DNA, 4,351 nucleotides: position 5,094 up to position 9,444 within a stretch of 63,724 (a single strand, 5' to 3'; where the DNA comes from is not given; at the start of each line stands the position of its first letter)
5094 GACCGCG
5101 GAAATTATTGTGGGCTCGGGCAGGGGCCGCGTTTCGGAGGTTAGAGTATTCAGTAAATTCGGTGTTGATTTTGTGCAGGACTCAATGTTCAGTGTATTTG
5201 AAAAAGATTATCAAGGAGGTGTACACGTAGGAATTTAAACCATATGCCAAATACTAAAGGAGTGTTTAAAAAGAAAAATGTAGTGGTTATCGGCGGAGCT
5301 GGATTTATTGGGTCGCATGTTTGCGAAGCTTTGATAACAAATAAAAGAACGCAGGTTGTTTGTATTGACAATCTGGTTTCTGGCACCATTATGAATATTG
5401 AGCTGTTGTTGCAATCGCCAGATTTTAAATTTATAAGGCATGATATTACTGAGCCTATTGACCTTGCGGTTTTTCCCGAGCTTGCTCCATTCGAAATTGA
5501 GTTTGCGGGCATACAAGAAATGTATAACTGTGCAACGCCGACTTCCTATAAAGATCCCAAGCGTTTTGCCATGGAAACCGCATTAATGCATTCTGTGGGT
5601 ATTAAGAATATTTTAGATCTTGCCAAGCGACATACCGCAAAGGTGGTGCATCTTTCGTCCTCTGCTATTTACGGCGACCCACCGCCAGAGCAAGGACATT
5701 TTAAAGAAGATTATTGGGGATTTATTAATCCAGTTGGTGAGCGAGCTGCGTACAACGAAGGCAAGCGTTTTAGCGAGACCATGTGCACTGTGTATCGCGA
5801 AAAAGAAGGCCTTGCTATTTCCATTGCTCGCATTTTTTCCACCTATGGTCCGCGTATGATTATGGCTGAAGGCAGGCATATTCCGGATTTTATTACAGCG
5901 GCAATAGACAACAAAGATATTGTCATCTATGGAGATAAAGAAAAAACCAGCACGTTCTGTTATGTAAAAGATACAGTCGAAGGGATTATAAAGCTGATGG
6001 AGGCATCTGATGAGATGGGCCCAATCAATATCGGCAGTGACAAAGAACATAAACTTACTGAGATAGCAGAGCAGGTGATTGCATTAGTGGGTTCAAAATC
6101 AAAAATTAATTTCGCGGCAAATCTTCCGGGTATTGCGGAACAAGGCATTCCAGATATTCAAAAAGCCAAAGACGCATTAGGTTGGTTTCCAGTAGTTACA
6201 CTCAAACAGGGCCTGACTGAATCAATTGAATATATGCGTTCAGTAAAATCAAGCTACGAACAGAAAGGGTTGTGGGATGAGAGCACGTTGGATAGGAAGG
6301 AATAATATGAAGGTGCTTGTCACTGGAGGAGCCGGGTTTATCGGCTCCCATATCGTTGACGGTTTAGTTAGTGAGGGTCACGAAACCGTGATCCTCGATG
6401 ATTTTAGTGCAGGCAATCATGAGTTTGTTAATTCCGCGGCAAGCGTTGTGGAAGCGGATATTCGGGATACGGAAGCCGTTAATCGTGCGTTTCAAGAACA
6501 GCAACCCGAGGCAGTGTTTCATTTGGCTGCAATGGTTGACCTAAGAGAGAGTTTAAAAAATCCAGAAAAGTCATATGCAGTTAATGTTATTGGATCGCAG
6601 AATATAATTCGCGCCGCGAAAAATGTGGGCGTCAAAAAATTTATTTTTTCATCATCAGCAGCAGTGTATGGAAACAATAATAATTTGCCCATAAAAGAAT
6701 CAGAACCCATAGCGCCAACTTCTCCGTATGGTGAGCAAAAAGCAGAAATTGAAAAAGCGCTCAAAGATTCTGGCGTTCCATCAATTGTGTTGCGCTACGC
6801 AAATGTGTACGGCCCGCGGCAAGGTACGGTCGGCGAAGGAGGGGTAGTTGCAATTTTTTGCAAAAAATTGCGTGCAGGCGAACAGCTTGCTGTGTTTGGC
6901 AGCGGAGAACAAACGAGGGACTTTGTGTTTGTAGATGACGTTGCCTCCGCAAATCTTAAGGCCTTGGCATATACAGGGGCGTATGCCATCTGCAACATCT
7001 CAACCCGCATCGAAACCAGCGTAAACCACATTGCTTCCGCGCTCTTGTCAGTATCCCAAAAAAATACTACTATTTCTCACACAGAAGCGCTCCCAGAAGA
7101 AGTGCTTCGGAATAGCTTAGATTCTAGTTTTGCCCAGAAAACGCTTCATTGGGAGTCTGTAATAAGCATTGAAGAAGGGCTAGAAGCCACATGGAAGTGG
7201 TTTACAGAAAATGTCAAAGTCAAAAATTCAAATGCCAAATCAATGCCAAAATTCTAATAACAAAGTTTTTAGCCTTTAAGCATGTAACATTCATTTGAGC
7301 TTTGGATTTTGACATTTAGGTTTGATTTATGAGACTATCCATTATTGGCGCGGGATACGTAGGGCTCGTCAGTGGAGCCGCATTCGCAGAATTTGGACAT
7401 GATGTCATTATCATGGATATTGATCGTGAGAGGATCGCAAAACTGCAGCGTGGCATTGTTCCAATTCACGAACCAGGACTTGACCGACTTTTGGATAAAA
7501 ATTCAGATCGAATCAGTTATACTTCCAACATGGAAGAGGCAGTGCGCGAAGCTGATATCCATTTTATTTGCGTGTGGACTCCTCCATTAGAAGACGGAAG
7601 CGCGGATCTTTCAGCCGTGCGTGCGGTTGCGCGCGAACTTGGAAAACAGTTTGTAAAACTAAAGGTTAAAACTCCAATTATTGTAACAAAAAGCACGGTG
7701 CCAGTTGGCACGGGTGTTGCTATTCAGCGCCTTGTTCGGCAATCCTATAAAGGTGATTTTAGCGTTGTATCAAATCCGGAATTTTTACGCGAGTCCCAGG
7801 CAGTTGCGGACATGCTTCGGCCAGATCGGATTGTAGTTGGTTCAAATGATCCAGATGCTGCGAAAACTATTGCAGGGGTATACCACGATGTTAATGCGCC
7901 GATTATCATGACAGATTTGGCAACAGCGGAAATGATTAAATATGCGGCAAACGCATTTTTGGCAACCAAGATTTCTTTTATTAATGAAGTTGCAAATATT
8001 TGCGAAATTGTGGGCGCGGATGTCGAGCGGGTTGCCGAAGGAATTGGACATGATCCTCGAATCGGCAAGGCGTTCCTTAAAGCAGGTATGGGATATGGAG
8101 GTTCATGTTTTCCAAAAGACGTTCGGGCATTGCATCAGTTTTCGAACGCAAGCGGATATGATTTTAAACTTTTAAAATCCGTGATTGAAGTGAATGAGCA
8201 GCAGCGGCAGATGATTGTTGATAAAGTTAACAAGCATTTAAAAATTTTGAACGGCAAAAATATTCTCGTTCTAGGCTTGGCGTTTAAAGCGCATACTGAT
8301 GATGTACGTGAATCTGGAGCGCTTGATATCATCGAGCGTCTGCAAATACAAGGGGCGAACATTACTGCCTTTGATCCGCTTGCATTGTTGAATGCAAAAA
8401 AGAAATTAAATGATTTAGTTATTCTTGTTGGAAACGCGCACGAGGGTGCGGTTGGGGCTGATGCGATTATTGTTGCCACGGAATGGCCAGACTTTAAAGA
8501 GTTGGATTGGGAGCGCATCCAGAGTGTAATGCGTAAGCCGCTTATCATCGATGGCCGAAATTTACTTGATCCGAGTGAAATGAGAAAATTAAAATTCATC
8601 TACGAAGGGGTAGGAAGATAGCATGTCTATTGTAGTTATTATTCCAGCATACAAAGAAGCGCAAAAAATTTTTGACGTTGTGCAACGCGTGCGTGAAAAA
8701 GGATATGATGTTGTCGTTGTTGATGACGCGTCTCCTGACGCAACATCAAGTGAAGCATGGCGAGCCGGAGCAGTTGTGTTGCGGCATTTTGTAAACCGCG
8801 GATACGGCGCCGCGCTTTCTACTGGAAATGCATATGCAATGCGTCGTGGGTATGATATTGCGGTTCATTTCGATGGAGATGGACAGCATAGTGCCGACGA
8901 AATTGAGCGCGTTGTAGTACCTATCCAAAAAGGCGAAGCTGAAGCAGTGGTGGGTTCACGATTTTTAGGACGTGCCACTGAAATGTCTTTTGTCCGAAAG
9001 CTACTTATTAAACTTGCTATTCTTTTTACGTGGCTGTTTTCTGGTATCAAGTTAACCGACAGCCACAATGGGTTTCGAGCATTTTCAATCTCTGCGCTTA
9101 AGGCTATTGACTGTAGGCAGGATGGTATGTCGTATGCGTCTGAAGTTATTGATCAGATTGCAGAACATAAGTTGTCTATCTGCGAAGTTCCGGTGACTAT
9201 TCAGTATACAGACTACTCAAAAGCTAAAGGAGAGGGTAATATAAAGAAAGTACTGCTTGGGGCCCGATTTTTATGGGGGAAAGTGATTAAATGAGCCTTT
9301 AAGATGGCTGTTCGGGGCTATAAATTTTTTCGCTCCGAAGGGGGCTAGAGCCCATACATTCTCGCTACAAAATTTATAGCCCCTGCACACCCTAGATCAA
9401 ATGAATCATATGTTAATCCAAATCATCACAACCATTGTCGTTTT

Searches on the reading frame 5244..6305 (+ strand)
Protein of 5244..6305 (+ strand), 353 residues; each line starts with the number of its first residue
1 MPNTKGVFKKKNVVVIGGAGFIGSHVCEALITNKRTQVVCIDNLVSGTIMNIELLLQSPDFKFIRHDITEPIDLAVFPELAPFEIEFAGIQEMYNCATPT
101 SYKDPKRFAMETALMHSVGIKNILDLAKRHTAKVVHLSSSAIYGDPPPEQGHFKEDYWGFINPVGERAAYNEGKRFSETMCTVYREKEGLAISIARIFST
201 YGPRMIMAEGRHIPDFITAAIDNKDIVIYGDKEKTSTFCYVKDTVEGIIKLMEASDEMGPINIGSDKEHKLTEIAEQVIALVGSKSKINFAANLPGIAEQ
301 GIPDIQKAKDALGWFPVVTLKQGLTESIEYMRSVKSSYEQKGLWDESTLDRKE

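Call 87: search_protein_families(library=pfam, max_evalue=0.00001, proteins=[window:5244-6305:+])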
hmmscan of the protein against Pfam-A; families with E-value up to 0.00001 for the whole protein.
window:5244-6305:+ (353 aa): 4 families
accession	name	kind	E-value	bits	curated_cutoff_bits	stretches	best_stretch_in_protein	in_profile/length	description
PF16363.11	GDP_Man_Dehyd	-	3.6e-36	125.7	27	1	15-326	2-331/332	GDP-mannose 4,6 dehydratase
PF01370.27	Epimerase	-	9.7e-36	123.8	20.9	1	13-264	1-240/240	NAD dependent epimerase/dehydratase family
PF01073.25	3Beta_HSD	-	5e-07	29.5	22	1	14-246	1-223/280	3-beta hydroxysteroid dehydrogenase/isomerase family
PF07993.18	NAD_binding_4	-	6.3e-07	29.2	20.1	0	90-202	89-209/258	Male sterility protein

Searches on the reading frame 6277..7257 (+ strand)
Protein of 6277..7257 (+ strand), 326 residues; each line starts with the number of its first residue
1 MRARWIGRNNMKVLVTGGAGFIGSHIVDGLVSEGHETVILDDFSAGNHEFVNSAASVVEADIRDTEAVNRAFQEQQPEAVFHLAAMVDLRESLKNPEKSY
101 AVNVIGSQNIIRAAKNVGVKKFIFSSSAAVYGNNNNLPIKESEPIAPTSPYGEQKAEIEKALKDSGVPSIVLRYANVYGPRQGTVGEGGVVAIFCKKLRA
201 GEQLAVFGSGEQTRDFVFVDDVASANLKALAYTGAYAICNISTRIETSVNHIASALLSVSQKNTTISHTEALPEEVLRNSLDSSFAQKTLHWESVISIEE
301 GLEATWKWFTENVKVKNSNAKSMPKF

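Call 87: search_protein_families(library=pfam, max_evalue=0.00001, proteins=[window:6277-7257:+])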
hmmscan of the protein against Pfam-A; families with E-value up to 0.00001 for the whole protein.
window:6277-7257:+ (326 aa): 9 families
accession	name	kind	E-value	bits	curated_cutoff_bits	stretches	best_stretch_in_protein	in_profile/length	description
PF01370.27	Epimerase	-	2.5e-60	204.3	20.9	1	13-232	1-227/240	NAD dependent epimerase/dehydratase family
PF16363.11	GDP_Man_Dehyd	-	1.8e-50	172.7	27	1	14-304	1-331/332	GDP-mannose 4,6 dehydratase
PF01073.25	3Beta_HSD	-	4.3e-28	98.6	22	1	14-229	1-228/280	3-beta hydroxysteroid dehydrogenase/isomerase family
PF04321.23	RmlD_sub_bind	-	4.4e-28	98.6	27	1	11-257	1-228/287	RmlD substrate binding domain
PF02719.21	Polysacc_synt_2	-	3.1e-19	69.7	20.2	1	13-264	1-251/293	Polysaccharide biosynthesis protein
PF13460.12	NAD_binding_10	-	2.5e-15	57.3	27.2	1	17-178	1-147/184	NAD(P)H-binding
PF05368.20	NmrA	-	1.3e-14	55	27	1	11-279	3-250/298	NmrA-like family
PF07993.18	NAD_binding_4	-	4.1e-13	49.5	20.1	1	76-225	88-257/258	Male sterility protein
PF08659.16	KR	-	8.2e-07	29.6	22.6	1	13-134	3-144/180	KR domain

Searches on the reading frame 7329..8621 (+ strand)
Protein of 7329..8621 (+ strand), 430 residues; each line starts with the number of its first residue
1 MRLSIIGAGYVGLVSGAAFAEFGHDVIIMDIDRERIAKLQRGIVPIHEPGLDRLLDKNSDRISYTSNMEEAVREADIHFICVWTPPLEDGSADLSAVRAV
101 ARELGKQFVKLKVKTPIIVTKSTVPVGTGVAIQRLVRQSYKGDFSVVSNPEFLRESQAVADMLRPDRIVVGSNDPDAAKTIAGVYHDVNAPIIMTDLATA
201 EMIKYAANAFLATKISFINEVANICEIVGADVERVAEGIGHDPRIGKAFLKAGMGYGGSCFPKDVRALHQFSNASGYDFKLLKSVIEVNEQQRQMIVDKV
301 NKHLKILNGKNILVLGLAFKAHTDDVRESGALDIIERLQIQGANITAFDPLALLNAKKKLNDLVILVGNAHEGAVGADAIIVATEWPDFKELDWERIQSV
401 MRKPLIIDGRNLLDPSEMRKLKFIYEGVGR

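Call 32: search_protein_families(library=pfam, proteins=[window:7329-8621:+])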
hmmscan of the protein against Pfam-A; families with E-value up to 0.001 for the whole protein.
window:7329-8621:+ (430 aa): 6 families
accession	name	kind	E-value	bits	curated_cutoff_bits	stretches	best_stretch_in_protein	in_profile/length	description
PF03721.20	UDPG_MGDP_dh_N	-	1.7e-56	191.2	27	1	1-180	1-183/187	UDP-glucose/GDP-mannose dehydrogenase family, NAD binding domain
PF00984.24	UDPG_MGDP_dh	-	2.4e-39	133.8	25.4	1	199-290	2-93/94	UDP-glucose/GDP-mannose dehydrogenase family, central domain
PF03720.21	UDPG_MGDP_dh_C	-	5.1e-35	120.4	30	1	313-415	1-103/103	UDP-glucose/GDP-mannose dehydrogenase family, UDP binding domain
PF03807.23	F420_oxidored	-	1.6e-07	32.3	21.6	0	3-84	2-69/94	NADP oxidoreductase coenzyme F420-dependent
PF02737.24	3HCDH_N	-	5.1e-05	23.7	22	1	4-77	3-81/180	3-hydroxyacyl-CoA dehydrogenase, NAD binding domain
PF02558.23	ApbA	-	0.00058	19.9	22.2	0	5-89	3-81/150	Ketopantoate reductase PanE/ApbA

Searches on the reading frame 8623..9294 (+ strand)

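Call 32: search_protein_families(library=pfam, proteins=[window:8623-9294:+])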
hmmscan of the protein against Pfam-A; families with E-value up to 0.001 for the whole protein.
window:8623-9294:+ (223 aa): 1 family
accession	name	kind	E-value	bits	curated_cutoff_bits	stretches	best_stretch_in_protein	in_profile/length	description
PF00535.33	Glycos_transf_2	-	1.7e-18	67.5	23.3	1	5-161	2-166/168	Glycosyl transferase family 2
